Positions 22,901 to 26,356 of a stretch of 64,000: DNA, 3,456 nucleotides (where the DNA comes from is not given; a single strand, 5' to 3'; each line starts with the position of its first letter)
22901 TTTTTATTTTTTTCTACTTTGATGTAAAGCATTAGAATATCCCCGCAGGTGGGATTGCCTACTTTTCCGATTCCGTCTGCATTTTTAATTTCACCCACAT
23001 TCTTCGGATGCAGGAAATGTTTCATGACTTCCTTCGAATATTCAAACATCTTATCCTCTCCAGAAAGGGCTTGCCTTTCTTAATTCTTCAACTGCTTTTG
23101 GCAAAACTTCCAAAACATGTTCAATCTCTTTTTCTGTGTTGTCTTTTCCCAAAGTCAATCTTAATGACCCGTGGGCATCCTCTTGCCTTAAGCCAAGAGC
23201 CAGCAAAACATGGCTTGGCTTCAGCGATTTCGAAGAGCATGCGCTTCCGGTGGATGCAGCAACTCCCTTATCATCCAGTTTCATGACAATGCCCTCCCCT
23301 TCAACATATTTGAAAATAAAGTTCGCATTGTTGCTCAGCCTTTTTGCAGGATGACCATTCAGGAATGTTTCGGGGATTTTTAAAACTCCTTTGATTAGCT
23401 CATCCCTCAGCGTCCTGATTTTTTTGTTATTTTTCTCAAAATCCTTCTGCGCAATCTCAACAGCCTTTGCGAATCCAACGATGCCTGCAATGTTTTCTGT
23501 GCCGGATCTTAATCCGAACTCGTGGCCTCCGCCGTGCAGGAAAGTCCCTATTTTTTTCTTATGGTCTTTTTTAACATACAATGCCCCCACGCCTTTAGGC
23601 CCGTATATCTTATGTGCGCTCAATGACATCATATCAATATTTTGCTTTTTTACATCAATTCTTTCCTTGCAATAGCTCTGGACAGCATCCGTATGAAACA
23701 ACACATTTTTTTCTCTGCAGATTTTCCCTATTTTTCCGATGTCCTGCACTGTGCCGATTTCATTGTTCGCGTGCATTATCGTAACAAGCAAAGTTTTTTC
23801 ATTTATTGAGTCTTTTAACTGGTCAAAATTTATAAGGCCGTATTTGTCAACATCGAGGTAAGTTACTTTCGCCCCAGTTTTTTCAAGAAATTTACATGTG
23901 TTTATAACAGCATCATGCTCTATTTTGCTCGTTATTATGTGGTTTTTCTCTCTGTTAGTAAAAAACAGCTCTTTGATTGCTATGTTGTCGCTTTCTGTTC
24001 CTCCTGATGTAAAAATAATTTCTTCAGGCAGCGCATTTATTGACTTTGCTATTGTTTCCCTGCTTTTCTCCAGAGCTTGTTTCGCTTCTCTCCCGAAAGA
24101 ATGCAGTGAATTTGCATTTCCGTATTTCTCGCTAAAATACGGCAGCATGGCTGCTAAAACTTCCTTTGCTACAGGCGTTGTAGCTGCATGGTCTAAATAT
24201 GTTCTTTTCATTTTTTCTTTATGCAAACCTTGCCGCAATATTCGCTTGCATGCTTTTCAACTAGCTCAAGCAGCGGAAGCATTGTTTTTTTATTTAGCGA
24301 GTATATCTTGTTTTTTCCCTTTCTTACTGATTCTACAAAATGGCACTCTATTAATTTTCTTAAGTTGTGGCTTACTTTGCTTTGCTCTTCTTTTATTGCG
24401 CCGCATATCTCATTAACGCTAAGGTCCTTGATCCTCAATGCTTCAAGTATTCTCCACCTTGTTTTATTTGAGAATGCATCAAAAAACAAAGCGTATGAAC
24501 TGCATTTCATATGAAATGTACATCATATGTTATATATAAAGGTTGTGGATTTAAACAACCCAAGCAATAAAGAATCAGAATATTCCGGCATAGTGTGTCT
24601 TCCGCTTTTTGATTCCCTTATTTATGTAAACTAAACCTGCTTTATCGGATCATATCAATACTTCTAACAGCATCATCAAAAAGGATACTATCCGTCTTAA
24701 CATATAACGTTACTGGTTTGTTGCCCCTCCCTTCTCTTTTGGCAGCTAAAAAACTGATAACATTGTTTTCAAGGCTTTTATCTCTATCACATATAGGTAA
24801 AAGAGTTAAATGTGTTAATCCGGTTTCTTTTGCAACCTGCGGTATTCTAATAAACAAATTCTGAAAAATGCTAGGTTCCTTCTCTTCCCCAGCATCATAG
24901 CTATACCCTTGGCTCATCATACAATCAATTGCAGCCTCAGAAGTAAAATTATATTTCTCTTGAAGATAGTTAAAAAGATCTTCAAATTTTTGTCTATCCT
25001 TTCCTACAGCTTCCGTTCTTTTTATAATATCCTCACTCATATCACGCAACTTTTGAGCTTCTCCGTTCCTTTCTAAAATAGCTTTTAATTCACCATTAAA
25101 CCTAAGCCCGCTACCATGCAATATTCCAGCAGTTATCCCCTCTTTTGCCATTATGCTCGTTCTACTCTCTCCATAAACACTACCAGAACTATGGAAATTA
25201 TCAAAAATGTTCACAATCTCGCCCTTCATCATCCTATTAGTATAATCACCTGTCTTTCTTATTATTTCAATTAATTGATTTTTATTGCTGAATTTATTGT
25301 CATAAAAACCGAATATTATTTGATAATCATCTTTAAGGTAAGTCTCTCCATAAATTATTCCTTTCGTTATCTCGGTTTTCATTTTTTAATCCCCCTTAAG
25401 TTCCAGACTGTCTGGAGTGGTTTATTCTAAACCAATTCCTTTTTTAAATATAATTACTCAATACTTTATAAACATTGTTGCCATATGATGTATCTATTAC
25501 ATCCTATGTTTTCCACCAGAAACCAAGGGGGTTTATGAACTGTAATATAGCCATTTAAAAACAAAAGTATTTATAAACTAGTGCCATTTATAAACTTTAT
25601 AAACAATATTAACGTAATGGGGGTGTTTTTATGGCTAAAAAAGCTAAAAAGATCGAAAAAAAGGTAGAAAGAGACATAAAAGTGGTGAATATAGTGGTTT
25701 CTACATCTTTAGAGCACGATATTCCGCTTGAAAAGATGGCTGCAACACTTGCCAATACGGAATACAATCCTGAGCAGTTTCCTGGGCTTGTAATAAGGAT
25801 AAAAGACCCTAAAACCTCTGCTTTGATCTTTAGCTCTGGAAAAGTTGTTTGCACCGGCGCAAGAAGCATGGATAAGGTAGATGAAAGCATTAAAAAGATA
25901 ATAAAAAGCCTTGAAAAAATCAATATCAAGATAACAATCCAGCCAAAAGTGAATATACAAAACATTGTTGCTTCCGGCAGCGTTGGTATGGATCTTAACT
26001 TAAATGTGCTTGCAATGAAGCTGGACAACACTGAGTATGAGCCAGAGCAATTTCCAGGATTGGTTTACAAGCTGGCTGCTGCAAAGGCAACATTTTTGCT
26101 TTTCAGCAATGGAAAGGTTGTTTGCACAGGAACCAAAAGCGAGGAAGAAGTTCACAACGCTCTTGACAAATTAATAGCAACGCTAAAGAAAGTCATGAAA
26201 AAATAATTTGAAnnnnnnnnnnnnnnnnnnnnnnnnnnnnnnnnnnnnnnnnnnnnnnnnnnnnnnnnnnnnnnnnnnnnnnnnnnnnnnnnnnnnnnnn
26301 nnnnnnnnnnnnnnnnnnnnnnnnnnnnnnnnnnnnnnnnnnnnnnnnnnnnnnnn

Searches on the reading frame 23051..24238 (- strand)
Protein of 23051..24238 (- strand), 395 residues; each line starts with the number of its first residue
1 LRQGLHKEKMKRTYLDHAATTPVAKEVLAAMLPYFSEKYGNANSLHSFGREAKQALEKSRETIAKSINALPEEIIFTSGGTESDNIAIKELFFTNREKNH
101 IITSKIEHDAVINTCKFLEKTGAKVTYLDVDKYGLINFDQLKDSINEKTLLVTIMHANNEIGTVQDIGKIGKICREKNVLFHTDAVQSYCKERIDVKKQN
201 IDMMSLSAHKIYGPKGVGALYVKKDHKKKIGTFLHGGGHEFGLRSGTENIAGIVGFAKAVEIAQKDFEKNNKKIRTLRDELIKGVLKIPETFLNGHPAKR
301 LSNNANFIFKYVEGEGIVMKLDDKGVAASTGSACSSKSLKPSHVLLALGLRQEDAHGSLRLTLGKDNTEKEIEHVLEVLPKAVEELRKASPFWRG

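Call 21: search_protein_families(library=pfam, proteins=[window:23051-24238:-])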
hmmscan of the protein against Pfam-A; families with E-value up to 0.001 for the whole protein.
window:23051-24238:- (395 aa): 4 families
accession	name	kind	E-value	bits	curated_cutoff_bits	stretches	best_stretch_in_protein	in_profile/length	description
PF00266.25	Aminotran_5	-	2.3e-94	316.8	21.5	1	13-374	1-370/371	Aminotransferase class-V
PF01041.23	DegT_DnrJ_EryC1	-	5.2e-07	29.6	19.8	1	75-189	43-150/360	DegT/DnrJ/EryC1/StrS aminotransferase family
PF01212.27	Beta_elim_lyase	-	5.6e-06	26.3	27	1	72-186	48-170/288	Beta-eliminating lyase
PF01053.26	Cys_Met_Meta_PP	-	0.00072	18.6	27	0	62-185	60-174/381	Cys/Met metabolism PLP-dependent enzyme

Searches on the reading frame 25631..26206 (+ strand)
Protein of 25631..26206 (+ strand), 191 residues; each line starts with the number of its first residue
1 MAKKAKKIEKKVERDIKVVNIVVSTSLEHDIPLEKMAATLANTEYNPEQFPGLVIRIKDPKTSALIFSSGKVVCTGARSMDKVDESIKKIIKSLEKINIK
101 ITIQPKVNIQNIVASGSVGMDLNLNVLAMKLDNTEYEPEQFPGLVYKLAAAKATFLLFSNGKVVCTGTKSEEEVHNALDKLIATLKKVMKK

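Call 21: search_protein_families(library=pfam, proteins=[window:25631-26206:+])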
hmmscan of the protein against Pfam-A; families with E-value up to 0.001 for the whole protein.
window:25631-26206:+ (191 aa): 2 families
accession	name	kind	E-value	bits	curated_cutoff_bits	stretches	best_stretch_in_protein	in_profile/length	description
PF00352.27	TBP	-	1.2e-62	208.2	22.9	2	107-187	2-84/85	Transcription factor TFIID (or TATA-binding protein, TBP)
PF11858.14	DUF3378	-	4e-06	27.4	27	0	33-78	11-55/76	Domain of unknown function (DUF3378)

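Call 41: find_related_loci(query=window:25631-26206:+, collection=metagenome_contigs, flank=2500)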
Query window:25631-26206:+ (191 aa) in metagenome_contigs; peptide patterns used: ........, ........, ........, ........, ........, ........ (x = any residue, [..] = any of these).
600 stretches matched a pattern (row limit reached: there are more); 479 encode a relative of the query (tblastn E <= 1e-3); the best 80 are kept; 80 distinct loci.
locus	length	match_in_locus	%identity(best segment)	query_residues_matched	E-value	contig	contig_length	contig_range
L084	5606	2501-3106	89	8-188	2e-107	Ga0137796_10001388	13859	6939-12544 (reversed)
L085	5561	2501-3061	87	2-188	2e-107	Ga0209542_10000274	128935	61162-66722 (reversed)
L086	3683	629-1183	87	8-190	4e-107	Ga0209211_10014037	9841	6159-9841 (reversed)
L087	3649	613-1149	89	10-188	5e-107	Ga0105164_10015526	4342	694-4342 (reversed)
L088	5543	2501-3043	88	8-188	1e-106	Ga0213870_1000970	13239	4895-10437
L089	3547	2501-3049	87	6-188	1e-106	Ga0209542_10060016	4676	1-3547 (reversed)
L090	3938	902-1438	89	10-188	2e-106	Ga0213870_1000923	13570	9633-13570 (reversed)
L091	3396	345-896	86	5-188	3e-106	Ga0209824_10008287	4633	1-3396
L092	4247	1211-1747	89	10-188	5e-106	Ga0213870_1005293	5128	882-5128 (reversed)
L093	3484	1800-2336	88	10-188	3e-107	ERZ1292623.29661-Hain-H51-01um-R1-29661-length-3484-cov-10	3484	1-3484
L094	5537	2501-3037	89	10-188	6e-105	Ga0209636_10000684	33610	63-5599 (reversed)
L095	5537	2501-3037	89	10-188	3e-105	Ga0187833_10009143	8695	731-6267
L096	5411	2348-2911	86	1-188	1e-104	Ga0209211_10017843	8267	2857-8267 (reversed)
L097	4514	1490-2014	90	14-188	1e-104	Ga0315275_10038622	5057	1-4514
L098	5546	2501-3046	88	8-188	2e-104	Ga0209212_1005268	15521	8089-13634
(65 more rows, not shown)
